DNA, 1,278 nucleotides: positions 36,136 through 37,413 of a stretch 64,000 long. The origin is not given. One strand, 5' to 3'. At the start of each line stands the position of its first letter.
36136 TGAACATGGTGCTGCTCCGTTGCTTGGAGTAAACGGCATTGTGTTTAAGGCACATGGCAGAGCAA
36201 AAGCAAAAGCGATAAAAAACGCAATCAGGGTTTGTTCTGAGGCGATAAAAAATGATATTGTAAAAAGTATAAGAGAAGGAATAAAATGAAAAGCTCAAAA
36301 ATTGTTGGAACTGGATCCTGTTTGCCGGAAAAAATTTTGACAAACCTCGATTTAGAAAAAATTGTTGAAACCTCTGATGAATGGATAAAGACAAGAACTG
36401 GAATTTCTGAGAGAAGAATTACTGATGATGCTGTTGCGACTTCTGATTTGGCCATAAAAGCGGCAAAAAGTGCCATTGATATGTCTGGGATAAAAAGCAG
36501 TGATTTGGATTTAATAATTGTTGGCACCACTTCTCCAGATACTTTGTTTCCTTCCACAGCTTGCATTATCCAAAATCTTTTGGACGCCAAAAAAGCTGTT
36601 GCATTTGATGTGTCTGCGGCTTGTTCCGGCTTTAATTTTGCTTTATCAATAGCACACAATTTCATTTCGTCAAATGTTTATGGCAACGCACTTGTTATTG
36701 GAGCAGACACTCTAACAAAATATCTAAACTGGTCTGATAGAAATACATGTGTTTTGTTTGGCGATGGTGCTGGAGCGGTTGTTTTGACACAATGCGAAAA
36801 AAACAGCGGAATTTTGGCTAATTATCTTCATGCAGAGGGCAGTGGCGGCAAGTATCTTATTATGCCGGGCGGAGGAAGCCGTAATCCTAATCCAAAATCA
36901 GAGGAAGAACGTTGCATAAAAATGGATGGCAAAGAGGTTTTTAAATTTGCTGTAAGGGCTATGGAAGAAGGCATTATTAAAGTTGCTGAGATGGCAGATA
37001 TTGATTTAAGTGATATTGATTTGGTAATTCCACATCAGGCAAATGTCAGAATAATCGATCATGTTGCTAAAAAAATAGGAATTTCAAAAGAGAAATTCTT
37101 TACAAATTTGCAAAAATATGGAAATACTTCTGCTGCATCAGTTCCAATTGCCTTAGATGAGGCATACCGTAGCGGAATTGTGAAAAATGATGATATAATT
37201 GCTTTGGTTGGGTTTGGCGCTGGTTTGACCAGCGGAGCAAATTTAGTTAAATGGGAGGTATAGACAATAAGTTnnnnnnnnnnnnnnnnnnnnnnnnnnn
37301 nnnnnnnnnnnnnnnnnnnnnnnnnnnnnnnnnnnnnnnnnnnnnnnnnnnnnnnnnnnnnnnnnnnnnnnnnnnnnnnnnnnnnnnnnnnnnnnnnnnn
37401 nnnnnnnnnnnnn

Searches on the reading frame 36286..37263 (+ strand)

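Call 34: search_protein_families(library=pfam, proteins=[window:36286-37263:+], max_evalue=0.00001)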
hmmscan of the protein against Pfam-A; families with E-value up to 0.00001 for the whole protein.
window:36286-37263:+ (325 aa): 2 families
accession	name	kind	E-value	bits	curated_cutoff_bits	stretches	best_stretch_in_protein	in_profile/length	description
PF08541.16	ACP_syn_III_C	-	1.2e-34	118.8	26.6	1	236-323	3-90/90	3-Oxoacyl-[acyl-carrier-protein (ACP)] synthase III C terminal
PF08545.16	ACP_syn_III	-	1e-29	102.7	24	1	107-185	1-80/80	3-Oxoacyl-[acyl-carrier-protein (ACP)] synthase III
